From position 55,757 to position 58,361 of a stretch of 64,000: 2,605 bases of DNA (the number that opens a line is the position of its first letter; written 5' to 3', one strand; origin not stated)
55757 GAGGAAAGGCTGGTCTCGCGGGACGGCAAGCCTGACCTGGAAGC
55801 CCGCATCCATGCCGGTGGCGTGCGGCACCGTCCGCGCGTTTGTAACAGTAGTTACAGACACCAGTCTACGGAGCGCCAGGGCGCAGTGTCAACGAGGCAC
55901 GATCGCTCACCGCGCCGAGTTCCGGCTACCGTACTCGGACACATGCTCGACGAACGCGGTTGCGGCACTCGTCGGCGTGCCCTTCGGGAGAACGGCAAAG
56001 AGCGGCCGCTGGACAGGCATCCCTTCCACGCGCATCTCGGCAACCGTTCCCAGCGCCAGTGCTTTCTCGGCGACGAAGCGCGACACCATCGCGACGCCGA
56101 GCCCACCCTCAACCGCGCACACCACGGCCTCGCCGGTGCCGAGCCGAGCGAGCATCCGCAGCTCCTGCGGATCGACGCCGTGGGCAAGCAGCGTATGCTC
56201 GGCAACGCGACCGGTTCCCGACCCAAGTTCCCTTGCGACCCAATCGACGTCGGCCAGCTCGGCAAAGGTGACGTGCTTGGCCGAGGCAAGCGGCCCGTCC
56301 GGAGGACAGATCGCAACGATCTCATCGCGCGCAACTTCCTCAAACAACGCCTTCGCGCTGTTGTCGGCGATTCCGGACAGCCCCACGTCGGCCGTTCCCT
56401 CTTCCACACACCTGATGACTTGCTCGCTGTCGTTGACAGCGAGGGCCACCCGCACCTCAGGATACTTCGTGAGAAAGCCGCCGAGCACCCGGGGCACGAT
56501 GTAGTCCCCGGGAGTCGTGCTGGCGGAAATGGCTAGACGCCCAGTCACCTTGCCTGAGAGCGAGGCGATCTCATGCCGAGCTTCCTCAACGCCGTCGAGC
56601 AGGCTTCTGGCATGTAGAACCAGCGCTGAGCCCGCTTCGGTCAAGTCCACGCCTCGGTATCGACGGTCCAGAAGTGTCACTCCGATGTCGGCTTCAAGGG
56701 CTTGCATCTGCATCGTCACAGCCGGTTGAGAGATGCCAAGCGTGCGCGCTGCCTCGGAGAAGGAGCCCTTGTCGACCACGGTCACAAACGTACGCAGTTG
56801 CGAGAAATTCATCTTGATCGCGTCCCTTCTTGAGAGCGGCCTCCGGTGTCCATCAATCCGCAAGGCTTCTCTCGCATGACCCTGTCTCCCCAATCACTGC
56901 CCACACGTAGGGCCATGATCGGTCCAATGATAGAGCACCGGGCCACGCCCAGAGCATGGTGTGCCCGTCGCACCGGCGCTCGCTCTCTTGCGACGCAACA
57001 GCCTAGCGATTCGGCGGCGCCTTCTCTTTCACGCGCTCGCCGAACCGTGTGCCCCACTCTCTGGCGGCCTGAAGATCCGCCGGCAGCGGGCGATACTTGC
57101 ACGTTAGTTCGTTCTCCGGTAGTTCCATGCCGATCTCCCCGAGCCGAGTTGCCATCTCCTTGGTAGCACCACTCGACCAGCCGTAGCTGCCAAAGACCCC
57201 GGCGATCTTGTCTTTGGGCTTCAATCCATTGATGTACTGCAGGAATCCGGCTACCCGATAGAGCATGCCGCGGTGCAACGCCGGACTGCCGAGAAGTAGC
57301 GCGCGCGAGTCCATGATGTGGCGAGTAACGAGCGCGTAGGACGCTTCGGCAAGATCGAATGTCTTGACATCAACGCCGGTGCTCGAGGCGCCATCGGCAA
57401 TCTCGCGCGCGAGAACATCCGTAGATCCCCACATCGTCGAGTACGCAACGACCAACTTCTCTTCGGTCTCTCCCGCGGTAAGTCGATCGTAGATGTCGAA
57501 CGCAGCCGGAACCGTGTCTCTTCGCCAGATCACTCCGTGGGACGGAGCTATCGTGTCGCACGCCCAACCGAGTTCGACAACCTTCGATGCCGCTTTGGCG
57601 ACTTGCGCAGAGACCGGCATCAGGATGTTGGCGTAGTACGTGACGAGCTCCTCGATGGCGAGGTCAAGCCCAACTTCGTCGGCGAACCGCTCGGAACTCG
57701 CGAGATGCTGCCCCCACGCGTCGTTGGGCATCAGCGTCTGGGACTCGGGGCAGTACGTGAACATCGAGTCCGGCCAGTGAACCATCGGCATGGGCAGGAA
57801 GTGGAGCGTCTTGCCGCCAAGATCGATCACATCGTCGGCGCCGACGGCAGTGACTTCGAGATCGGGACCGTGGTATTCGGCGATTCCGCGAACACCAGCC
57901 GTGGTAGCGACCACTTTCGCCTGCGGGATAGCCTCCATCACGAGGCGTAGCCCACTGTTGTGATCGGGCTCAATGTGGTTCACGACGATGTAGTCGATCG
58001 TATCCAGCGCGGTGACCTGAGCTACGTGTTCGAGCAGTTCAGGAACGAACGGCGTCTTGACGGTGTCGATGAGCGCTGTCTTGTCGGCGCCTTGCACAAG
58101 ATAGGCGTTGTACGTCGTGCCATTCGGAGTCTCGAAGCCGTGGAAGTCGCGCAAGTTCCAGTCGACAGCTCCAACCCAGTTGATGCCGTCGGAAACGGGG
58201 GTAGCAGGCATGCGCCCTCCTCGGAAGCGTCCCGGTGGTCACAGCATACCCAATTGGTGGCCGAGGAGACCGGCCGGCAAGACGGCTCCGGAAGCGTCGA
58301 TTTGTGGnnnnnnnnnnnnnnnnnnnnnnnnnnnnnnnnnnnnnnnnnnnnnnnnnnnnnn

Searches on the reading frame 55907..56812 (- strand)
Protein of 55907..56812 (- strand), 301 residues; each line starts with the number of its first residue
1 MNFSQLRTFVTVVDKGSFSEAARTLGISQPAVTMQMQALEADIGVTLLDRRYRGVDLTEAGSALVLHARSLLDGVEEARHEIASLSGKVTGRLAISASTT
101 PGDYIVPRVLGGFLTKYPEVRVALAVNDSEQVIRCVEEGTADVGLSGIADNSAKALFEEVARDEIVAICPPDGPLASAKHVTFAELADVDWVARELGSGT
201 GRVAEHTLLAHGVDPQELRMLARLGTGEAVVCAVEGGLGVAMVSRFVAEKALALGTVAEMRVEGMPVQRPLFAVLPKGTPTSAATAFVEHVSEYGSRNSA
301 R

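Call 48: search_protein_families(library=pfam, proteins=[window:55907-56812:-], max_evalue=1)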
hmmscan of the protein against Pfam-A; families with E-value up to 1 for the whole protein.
window:55907-56812:- (301 aa): 6 families
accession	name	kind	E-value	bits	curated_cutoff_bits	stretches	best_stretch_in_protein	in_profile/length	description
PF03466.25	LysR_substrate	-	1.3e-42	146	28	1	87-293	2-206/209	LysR substrate binding domain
PF00126.33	HTH_1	-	7.9e-23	80.6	26.6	1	4-61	2-59/60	Bacterial regulatory helix-turn-helix protein, lysR family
PF12727.12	PBP_like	-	1e-05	25.2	27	1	181-253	84-160/193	PBP superfamily domain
PF12849.12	PBP_like_2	-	4.2e-05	23.9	27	1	87-189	6-115/267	PBP superfamily domain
PF12802.13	MarR_2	-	0.054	14.1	27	0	17-41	22-46/61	MarR family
PF12840.13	HTH_20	-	0.067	13.6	27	1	17-41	20-44/51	Helix-turn-helix domain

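Call 51: search_protein_families(library=ncbifam, proteins=[window:55907-56812:-], max_evalue=0.001)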
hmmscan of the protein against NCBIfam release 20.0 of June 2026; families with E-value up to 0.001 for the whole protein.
window:55907-56812:- (301 aa): 53 families (the best 25 are shown)
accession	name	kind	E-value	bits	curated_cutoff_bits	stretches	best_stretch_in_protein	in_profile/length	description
NF040786.1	LysR_Sec_metab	equivalog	1.4e-75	254.1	250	1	1-293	1-296/298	selenium metabolism-associated LysR family transcriptional regulator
NF040889.1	trans_reg_YeiE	equivalog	1.5e-50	172.1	480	1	3-285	5-279/288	DNA-binding transcriptional regulator YeiE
NF008095.0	PRK10837.1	subfamily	3.9e-49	167.4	281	1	3-282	5-276/290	LysR family transcriptional regulator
NF045990.1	TransRegCbbRRhodb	equivalog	2.2e-46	158.3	450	1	3-290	8-294/304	LysR family regulator CbbR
TIGR03339.1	phn_lysR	subfamily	8.6e-46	156.4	341.1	1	5-258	1-248/279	aminoethylphosphonate catabolism associated LysR family transcriptional regulator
NF052633.1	LysR_TF_PsrA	exception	2.3e-31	108.9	540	1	2-245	6-246/297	L-proline-binding transcription factor PsrA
NF008722.0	PRK11716.1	equivalog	4.4e-31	108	246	1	1-251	1-249/293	HTH-type transcriptional activator IlvY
NF041036.1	decaheme_TF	subfamily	2.9e-29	102.5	210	1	1-293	1-294/301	multiheme cytochrome-associated LysR family transcriptional regulator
TIGR02424.1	TF_pcaQ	equivalog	2.2e-28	99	303.8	1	3-293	5-296/300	pca operon transcription factor PcaQ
NF047520.1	trans_act_CidR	equivalog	2.3e-28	99.2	415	1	1-193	1-193/292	cidABC operon transcriptional activator CidR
NF053705.1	TransRegGltCGpos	equivalog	2.4e-28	99.2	350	1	1-291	1-289/300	glutamate biosynthesis transcriptional regulator GltC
NF007385.0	PRK09906.1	equivalog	8.8e-28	97.3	356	1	1-291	1-287/296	DNA-binding transcriptional regulator HcaR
NF045775.1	acetoin_reg_AlsR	exception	5.1e-27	95.1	430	1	1-289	1-286/290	acetoin biosynthesis transcriptional regulator AlsR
NF008416.0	PRK11242.1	equivalog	4.2e-26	92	277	1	4-297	4-293/300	transcriptional regulator CynR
NF040888.1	trans_reg_YafC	equivalog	4e-25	88.3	470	1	4-292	6-290/293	DNA-binding transcriptional regulator YafC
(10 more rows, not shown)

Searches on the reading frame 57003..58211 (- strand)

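Call 48: search_protein_families(library=pfam, proteins=[window:57003-58211:-], max_evalue=1)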
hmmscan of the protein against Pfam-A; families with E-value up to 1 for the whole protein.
window:57003-58211:- (402 aa): 4 families
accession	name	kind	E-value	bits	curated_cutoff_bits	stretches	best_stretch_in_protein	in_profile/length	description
PF19583.5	ODP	-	1.7e-20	74.2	27.2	1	34-226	3-194/194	ODP family beta lactamase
PF00258.30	Flavodoxin_1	-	2.9e-12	47.4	25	1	255-387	1-143/143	Flavodoxin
PF00753.33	Lactamase_B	-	3.4e-08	34.1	22.7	1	34-164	6-149/196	Metallo-beta-lactamase superfamily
PF12706.13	Lactamase_B_2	-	0.00024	21.2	27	1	47-146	4-113/200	Beta-lactamase superfamily domain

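Call 51: search_protein_families(library=ncbifam, proteins=[window:57003-58211:-], max_evalue=0.001)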
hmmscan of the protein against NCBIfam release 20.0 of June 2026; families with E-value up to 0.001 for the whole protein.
window:57003-58211:- (402 aa): 10 families
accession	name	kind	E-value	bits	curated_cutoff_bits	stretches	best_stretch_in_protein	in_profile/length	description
NF008887.0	PRK11921.1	equivalog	1.1e-101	340.6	635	1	5-395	4-396/396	anaerobic nitric oxide reductase flavorubredoxin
NF003954.0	PRK05452.1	equivalog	7.2e-90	302.2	711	1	6-392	5-394/479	anaerobic nitric oxide reductase flavorubredoxin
TIGR01753.1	flav_short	equivalog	2.8e-13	50.6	123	1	255-390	3-139/140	flavodoxin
NF004049.0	PRK05568.1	equivalog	4.3e-12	46.5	206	1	252-388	3-137/142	flavodoxin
NF004050.0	PRK05569.1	subfamily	6.9e-10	39.4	136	1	252-387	3-136/141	flavodoxin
NF000059.1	tet_redox_37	exception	1.9e-08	35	225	1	189-265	1-74/108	tetracycline resistance NADPH-dependent oxidoreductase Tet(37)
TIGR04559.1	SoxH_rel_PQQ_2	hypoth_equivalog_domain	1.1e-05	25.1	280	0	30-95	26-91/283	quinoprotein relay system zinc metallohydrolase 2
NF000469.2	CAR_gen_B3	exception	0.00035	19.7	500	1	35-108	75-148/311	CAR family subclass B3 metallo-beta-lactamase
NF040580.1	MBL_fold_Vmh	equivalog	0.0005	19.4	430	1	38-112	44-117/286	Vmh family MBL fold metallo-hydrolase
NF002999.0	PRK03767.1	equivalog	0.00071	19.4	141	0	252-289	3-41/200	NAD(P)H:quinone oxidoreductase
